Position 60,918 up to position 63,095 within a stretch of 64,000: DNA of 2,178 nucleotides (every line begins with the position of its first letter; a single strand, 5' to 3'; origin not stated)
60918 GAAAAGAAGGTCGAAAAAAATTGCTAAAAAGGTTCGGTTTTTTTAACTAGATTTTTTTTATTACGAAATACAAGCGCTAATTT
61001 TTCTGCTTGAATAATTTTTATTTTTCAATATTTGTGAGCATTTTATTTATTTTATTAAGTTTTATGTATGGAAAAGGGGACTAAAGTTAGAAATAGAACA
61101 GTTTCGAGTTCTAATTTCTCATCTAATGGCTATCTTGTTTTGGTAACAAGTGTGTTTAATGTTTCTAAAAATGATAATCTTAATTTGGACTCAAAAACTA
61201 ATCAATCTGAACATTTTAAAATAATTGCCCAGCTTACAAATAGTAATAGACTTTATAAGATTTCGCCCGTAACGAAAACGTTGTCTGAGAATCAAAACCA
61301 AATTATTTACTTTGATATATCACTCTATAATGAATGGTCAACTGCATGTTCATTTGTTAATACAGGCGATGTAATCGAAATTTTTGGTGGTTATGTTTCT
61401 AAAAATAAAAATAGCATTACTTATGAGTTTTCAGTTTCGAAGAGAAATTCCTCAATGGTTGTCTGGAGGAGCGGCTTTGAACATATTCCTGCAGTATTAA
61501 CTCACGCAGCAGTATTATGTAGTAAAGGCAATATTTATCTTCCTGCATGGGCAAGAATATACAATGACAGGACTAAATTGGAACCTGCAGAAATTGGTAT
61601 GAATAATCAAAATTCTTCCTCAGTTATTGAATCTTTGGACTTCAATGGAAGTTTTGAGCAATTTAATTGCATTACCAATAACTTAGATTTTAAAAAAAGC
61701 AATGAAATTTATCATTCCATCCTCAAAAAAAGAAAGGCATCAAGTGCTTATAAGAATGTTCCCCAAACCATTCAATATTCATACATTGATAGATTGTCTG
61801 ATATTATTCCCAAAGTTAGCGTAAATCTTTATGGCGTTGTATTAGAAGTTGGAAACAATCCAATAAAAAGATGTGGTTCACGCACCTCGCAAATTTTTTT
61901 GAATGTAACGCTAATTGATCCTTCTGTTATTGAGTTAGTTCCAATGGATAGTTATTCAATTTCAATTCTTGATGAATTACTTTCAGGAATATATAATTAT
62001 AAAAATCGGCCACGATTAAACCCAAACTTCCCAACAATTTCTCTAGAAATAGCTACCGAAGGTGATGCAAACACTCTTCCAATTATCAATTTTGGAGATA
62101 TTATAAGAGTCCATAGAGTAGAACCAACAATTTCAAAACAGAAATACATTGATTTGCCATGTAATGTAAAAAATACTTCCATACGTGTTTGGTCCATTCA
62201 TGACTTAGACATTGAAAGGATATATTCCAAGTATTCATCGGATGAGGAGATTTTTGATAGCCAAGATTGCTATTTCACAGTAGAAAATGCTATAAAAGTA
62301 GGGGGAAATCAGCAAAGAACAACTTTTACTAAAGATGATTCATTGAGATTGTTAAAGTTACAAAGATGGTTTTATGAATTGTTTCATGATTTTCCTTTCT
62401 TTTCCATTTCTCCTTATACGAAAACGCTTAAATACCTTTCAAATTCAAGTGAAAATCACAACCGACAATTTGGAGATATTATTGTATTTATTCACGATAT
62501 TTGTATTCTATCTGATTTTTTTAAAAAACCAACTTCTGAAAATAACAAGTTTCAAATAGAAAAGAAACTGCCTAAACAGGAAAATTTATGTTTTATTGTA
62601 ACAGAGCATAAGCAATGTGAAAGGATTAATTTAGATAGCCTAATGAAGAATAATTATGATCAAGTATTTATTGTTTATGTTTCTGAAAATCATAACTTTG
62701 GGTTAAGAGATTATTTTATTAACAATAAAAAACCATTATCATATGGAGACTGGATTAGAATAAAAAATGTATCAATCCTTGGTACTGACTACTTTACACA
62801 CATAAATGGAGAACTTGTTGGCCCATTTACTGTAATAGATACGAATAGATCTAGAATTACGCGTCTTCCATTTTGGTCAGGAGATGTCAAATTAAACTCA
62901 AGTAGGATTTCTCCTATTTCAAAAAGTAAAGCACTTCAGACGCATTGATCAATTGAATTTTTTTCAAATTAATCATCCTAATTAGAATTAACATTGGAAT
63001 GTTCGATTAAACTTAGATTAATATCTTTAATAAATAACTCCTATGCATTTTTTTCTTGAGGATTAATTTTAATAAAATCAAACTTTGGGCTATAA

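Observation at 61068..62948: POT1-like telomere end-binding OB-fold protein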

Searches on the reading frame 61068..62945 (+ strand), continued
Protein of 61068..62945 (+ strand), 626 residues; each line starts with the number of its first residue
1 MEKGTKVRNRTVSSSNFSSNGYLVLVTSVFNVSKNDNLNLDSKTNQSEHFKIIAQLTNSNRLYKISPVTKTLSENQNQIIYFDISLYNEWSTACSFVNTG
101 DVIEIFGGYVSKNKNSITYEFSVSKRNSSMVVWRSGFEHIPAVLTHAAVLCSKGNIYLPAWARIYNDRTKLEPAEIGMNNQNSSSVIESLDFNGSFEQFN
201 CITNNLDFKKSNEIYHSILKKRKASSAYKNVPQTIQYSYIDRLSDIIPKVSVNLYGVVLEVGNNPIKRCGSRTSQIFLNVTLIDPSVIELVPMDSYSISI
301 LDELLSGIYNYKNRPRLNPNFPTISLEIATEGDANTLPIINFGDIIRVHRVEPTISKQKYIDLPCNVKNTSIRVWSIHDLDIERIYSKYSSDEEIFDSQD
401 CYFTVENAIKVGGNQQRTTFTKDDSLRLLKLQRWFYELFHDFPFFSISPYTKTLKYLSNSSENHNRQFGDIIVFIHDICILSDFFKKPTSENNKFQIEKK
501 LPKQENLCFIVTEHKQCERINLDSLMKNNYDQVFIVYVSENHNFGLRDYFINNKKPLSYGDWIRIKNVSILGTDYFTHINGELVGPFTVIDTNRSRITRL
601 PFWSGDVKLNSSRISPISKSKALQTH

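Call 33: find_homologous_proteins(query=A4, max_evalue=0.01)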
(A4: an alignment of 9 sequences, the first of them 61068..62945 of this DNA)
Query A4 (9 sequences) (626 aa, profile of the alignment): 10 proteins with E <= 0.01 among 8000 candidates.
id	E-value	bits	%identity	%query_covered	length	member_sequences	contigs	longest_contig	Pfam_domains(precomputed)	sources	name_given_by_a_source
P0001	0.0e+0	1055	100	100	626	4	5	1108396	-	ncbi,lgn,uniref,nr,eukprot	ncbi:hypothetical protein [Cryptosporidium parvum Iowa II]|uniref:Telomeric single stranded DNA bind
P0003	0.0e+0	1055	84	99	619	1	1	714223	-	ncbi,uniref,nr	ncbi:uncharacterized protein cubi_01425 [Cryptosporidium ubiquitum]|uniref:Telomeric single stranded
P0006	0.0e+0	1035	72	99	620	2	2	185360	-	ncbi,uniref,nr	ncbi:hypothetical protein OIY81_976 [Cryptosporidium canis]|uniref:Telomeric single stranded DNA bin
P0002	0.0e+0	1031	85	99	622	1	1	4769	-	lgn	-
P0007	0.0e+0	1025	69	99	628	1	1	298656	-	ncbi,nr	ncbi:Nucleic acid-binding OB-fold-containing protein [Cryptosporidium felis]|nr:Nucleic acid-binding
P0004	9.5e-294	994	78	99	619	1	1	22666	-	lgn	-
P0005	2.6e-293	993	77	99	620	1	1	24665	-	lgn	-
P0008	1.7e-289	980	52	100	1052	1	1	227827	PF07767.17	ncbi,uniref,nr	ncbi:hypothetical protein FG386_000744 [Cryptosporidium ryanae]|uniref:uncharacterized protein n=1 T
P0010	7.0e-277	938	46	99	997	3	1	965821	-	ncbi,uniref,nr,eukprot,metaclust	ncbi:uncharacterized protein CMU_017700 [Cryptosporidium muris RN66]|uniref:Telomeric single strande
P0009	2.5e-260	884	50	99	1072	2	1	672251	PF07767.17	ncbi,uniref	ncbi:hypothetical protein RS030_193009 [Cryptosporidium xiaoi]|uniref:Ribosome biogenesis protein NO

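Call 35: find_encoding_contigs(protein=P0010, flank=6000, max_places=2)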
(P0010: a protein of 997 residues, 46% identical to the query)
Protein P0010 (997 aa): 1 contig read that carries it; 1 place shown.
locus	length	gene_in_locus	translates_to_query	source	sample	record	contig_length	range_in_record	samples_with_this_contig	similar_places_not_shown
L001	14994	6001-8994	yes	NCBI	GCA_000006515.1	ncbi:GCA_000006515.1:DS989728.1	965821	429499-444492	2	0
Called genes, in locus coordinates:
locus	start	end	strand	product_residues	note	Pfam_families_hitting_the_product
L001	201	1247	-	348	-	PF01073:3Beta_HSD, PF01370:Epimerase, PF02719:Polysacc_synt_2, PF04321:RmlD_sub_bind, PF16363:GDP_Man_Dehyd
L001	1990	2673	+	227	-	PF16531:SAS-6_N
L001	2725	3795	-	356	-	-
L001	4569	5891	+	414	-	PF07767:Nop53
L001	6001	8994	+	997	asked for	-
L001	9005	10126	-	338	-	PF04194:PDCD2_C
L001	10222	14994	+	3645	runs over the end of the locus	PF23593:HEAT_ATR, PF00454:PI3_PI4_kinase, PF02260:FATC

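Call 36: fold_search(model_id=the predicted structure, library=pdb)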
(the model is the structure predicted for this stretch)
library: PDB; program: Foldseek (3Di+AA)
matches with E <= 10: 174; with E <= 0.001: 2
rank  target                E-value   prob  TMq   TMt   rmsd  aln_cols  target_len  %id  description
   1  1otc_A                2.6e-04  0.66  0.12  0.16  21.5       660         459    8  THE O. NOVA TELOMERE END BINDING PROTEIN COMPLEXED WITH SINGLE STRAND DNA (released 1999-04-12)
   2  5z7d_B                9.2e-04  0.51  0.11  0.16  24.2       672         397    8  p204HINab-dsDNA complex structure (released 2019-01-30)
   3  1jb7_A                1.1e-03  0.92  0.13  0.18  20.3       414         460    9  DNA G-Quartets in a 1.86 A Resolution Structure of an Oxytricha nova Telomeric Protein-DNA Complex (released 2001-06-11)
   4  1ph1_A                1.2e-03  0.93  0.13  0.17  18.5       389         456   10  CRYSTAL STRUCTURE OF THE OXYTRICHA NOVA TELOMERE END-BINDING PROTEIN COMPLEXED WITH NONCOGNATE SSDNA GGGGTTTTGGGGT (released 2003-06-17)
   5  2i0q_A                1.4e-03  0.91  0.13  0.17  19.8       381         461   10  Crystal structure of a telomere single-strand DNA-protein complex from O. nova with full-length alpha and beta telomer (released 2006-08-22)
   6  8sh1_A                1.7e-03  0.72  0.13  0.24  18.3       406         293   12  Structure of human POT1 DNA binding domain bound to a 5'-phosphorylated junction of a telomeric double-stranded DNA du (released 2023-08-30)
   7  5z7d_C                3.2e-03  0.35  0.11  0.17  22.2       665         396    8  p204HINab-dsDNA complex structure (released 2019-01-30)
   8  7cuh_A                3.8e-03  0.66  0.12  0.23  19.4       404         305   11  Crystal structure of fission yeast Pot1 and ssDNA (released 2021-08-25)
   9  1kix_A                3.8e-03  0.41  0.13  0.17  23.0       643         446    8  Dimeric Structure of the O. nova Telomere End Binding Protein Alpha Subunit with Bound ssDNA (released 2002-02-22)
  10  8sh0_A                5.9e-03  0.57  0.13  0.23  17.7       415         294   12  Structure of human POT1 DNA binding domain bound to a 5'-phosphorylated junction of a telomeric DNA hairpin with a 3'- (released 2023-08-30)
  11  4fdb                  3.1e-02  0.99  0.10  0.55   6.5       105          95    7  Three-dimensional structure of the protein prib from ralstonia solanacearum at the resolution 1.8a. northeast structural (released 2013-02-13)
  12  3en2                  3.3e-02  0.99  0.10  0.57   6.5       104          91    6  Three-dimensional structure of the protein priB from Ralstonia solanacearum at the resolution 2.3A. Northeast Structural (released 2008-10-07)
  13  5z7d_A                3.7e-02  0.15  0.11  0.16  24.3       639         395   11  p204HINab-dsDNA complex structure (released 2019-01-30)
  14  3u58_C                3.9e-02  0.60  0.11  0.28  21.0       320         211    9  Crystal Structure of the Tetrahymena telomerase processivity factor Teb1 AB (released 2011-12-28)
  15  3kjo_A                4.1e-02  0.20  0.11  0.20  19.3       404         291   11  Crystal Structure of hPOT1V2-dTrUd(AGGGTTAG) (released 2010-01-19)
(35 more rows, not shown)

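Call 65: find_encoding_contigs(protein=P0008, flank=3000, max_places=1)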
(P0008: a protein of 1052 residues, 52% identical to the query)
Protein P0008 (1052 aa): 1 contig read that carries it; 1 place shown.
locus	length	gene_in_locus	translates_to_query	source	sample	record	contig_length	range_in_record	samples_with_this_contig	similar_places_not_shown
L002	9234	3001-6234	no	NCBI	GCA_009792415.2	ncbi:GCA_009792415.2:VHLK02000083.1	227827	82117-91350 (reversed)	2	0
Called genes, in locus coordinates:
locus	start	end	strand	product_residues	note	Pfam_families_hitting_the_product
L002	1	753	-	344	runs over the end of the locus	PF01073:3Beta_HSD, PF01370:Epimerase, PF02719:Polysacc_synt_2, PF04321:RmlD_sub_bind, PF07993:NAD_binding_4 (faint), PF08659:KR (weak), PF16363:GDP_Man_Dehyd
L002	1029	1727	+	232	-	PF16531:SAS-6_N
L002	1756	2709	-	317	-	-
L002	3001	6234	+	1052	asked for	PF07767:Nop53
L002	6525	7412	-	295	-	PF04194:PDCD2_C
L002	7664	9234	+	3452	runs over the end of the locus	PF23593:HEAT_ATR, PF00454:PI3_PI4_kinase, PF02260:FATC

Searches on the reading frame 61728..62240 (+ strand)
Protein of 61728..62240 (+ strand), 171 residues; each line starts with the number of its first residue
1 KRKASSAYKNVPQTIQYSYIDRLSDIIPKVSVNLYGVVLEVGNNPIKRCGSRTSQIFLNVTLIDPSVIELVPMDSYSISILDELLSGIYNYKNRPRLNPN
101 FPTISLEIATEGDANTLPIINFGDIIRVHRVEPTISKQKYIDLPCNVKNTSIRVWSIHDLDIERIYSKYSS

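Call 16: search_protein_families(library=pfam, proteins=[window:61728-62240:+], max_evalue=10)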
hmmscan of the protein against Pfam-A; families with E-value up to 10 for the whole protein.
window:61728-62240:+ (171 aa): 1 family
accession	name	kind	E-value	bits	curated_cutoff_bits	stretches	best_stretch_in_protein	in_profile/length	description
PF02765.23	POT1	-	3.2e-05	24.2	29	2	115-161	63-107/140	Telomeric single stranded DNA binding POT1/CDC13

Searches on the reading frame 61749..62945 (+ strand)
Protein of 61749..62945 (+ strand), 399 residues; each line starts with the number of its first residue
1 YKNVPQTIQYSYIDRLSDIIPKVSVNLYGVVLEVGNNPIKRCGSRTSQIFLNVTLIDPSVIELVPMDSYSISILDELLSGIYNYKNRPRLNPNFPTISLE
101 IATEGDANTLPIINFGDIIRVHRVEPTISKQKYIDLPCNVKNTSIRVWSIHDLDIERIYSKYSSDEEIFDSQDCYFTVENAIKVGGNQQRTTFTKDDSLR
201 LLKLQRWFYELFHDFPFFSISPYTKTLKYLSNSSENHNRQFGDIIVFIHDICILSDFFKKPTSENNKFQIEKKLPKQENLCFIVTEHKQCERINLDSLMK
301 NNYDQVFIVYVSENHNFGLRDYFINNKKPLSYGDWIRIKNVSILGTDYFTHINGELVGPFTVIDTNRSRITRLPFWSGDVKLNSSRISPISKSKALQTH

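Call 51: predict_structure(alignment_id=A5)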
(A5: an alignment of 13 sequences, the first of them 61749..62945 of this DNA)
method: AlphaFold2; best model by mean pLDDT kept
length: 399 residues; sequences in the alignment: 13
mean_pLDDT: 80.5   pTM: 0.83
mean pLDDT of the five models: 80.5, 77.7, 76.6, 74.9, 70.1
residues with pLDDT >= 90: 122; 70-90: 197; 50-70: 53; < 50: 27
segments of 3 or more residues with pLDDT < 50: 1-7, 265-269, 271-273, 390-399
pLDDT, mean of each block of 10 residues (from residue 1): 44 87 90 90 71 93 85 69 80 90 88 93 83 79 87 84 93 91 74 87 92 71 80 64 92 87 51 64 86 88 85 83 91 91 84 85 87 81 56 43
secondary structure, 60 per line:
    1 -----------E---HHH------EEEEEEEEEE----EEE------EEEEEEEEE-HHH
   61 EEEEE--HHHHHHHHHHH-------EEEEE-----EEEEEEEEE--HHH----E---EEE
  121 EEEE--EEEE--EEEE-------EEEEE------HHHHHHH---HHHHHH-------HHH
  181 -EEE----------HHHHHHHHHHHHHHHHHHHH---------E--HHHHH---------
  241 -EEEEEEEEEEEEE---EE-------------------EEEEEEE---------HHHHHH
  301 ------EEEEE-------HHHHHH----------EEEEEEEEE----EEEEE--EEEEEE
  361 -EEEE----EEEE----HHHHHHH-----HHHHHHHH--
elements in order: E25-34 E39-41 E48-56 E61-65 H68-78 E86-90 E96-104 E118-124 E127-130 E133-136 E144-148 H155-161 H165-170 E182-184 H195-214 H227-231 E242-254 E279-285 H295-300 E307-311 H319-324 E335-343 E348-352 E355-360 E362-365 E370-373 H378-384 H390-397

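Call 54: fold_search(model_id=the predicted structure, library=pdb)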
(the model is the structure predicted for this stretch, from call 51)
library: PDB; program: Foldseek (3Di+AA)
matches with E <= 10: 328; with E <= 0.001: 37
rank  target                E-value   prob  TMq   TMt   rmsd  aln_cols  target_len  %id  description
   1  2i0q_A                7.1e-14  1.00  0.51  0.45  10.1       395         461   13  Crystal structure of a telomere single-strand DNA-protein complex from O. nova with full-length alpha and beta telomer (released 2006-08-22)
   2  1ph1_A                8.9e-14  1.00  0.48  0.43  11.2       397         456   12  CRYSTAL STRUCTURE OF THE OXYTRICHA NOVA TELOMERE END-BINDING PROTEIN COMPLEXED WITH NONCOGNATE SSDNA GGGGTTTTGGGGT (released 2003-06-17)
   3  1ph6_A                2.1e-13  1.00  0.49  0.44  11.1       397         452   13  Crystal Structure of THE OXYTRICHA NOVA TELOMERE END-BINDING PROTEIN COMPLEXED WITH NONCOGNATE SSDNA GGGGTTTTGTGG (released 2003-06-17)
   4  1jb7_A                3.4e-13  1.00  0.50  0.44   9.7       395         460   13  DNA G-Quartets in a 1.86 A Resolution Structure of an Oxytricha nova Telomeric Protein-DNA Complex (released 2001-06-11)
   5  1k8g_C                3.4e-13  1.00  0.49  0.66   7.5       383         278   14  Crystal Structure of the N-terminal domain of Oxytricha nova telomere end binding protein alpha subunit both uncomplex (released 2001-12-20)
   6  1ph2_A                5.1e-13  1.00  0.50  0.44   9.7       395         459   13  CRYSTAL STRUCTURE OF THE OXYTRICHA NOVA TELOMERE END-BINDING PROTEIN COMPLEXED WITH NONCOGNATE SSDNA GGGGTTTTG (released 2003-06-17)
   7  1phj_A                1.1e-12  1.00  0.49  0.44   7.3       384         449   13  CRYSTAL STRUCTURE OF THE OXYTRICHA NOVA TELOMERE END-BINDING PROTEIN COMPLEXED WITH NONCOGNATE SSDNA GG(3DR)GTTTTGGGG (released 2003-06-17)
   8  1otc_A                2.2e-12  1.00  0.48  0.42   7.4       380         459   14  THE O. NOVA TELOMERE END BINDING PROTEIN COMPLEXED WITH SINGLE STRAND DNA (released 1999-04-12)
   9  1k8g_B                3.0e-12  1.00  0.48  0.67   7.4       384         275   14  Crystal Structure of the N-terminal domain of Oxytricha nova telomere end binding protein alpha subunit both uncomplex (released 2001-12-20)
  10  1k8g_A                1.2e-11  1.00  0.47  0.66   7.5       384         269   13  Crystal Structure of the N-terminal domain of Oxytricha nova telomere end binding protein alpha subunit both uncomplex (released 2001-12-20)
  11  1kix_A                1.7e-11  1.00  0.48  0.43   8.6       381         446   14  Dimeric Structure of the O. nova Telomere End Binding Protein Alpha Subunit with Bound ssDNA (released 2002-02-22)
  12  8sh1_A                1.4e-10  1.00  0.40  0.50   9.2       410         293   15  Structure of human POT1 DNA binding domain bound to a 5'-phosphorylated junction of a telomeric double-stranded DNA du (released 2023-08-30)
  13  8sh0_A                1.7e-10  1.00  0.41  0.52  10.3       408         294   14  Structure of human POT1 DNA binding domain bound to a 5'-phosphorylated junction of a telomeric DNA hairpin with a 3'- (released 2023-08-30)
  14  3kjo_A                1.2e-09  1.00  0.36  0.46  10.3       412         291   16  Crystal Structure of hPOT1V2-dTrUd(AGGGTTAG) (released 2010-01-19)
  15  3kjp_A                4.4e-09  1.00  0.37  0.47  10.2       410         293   15  Crystal Structure of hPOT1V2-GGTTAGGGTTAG (released 2010-01-19)
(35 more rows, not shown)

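Call 62: search_solved_structures(query=A5, max_evalue=10, show_alignments=4)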
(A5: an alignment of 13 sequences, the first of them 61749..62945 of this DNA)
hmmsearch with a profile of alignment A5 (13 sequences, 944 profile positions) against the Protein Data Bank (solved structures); distinct sequences matched with E-value up to 10: 10.
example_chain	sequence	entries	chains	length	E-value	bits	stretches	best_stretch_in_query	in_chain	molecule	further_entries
1k8g_A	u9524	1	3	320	9.9e-06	27.4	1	452-613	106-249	Telomere-Binding Protein alpha Subunit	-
1ph2_A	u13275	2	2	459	2e-05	26.4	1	452-613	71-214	Telomere-binding protein alpha subunit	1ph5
1ph1_A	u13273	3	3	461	2e-05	26.4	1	452-613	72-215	Telomere-binding protein alpha subunit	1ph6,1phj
1pa6_A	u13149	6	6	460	2e-05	26.4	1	452-613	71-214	Telomere-binding protein alpha subunit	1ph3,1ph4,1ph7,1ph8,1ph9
1jb7_A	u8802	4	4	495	2.2e-05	26.3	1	444-613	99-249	telomere-binding protein alpha subunit | PROTEIN (TELOMERE-BINDING PROTEIN ALPHA SUBUNIT)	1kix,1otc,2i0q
8sh0_A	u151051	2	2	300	0.035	15.7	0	451-476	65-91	Protection of telomeres protein 1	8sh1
3kjo_A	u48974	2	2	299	0.039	15.5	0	451-476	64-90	Protection of telomeres protein 1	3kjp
1xjv_A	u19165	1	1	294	0.058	15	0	451-476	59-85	Protection of telomeres 1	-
8soj_D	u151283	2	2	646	0.32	12.5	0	451-476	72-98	Protection of telomeres protein 1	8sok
7qxb_P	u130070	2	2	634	0.37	12.3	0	451-476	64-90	Protection of telomeres protein 1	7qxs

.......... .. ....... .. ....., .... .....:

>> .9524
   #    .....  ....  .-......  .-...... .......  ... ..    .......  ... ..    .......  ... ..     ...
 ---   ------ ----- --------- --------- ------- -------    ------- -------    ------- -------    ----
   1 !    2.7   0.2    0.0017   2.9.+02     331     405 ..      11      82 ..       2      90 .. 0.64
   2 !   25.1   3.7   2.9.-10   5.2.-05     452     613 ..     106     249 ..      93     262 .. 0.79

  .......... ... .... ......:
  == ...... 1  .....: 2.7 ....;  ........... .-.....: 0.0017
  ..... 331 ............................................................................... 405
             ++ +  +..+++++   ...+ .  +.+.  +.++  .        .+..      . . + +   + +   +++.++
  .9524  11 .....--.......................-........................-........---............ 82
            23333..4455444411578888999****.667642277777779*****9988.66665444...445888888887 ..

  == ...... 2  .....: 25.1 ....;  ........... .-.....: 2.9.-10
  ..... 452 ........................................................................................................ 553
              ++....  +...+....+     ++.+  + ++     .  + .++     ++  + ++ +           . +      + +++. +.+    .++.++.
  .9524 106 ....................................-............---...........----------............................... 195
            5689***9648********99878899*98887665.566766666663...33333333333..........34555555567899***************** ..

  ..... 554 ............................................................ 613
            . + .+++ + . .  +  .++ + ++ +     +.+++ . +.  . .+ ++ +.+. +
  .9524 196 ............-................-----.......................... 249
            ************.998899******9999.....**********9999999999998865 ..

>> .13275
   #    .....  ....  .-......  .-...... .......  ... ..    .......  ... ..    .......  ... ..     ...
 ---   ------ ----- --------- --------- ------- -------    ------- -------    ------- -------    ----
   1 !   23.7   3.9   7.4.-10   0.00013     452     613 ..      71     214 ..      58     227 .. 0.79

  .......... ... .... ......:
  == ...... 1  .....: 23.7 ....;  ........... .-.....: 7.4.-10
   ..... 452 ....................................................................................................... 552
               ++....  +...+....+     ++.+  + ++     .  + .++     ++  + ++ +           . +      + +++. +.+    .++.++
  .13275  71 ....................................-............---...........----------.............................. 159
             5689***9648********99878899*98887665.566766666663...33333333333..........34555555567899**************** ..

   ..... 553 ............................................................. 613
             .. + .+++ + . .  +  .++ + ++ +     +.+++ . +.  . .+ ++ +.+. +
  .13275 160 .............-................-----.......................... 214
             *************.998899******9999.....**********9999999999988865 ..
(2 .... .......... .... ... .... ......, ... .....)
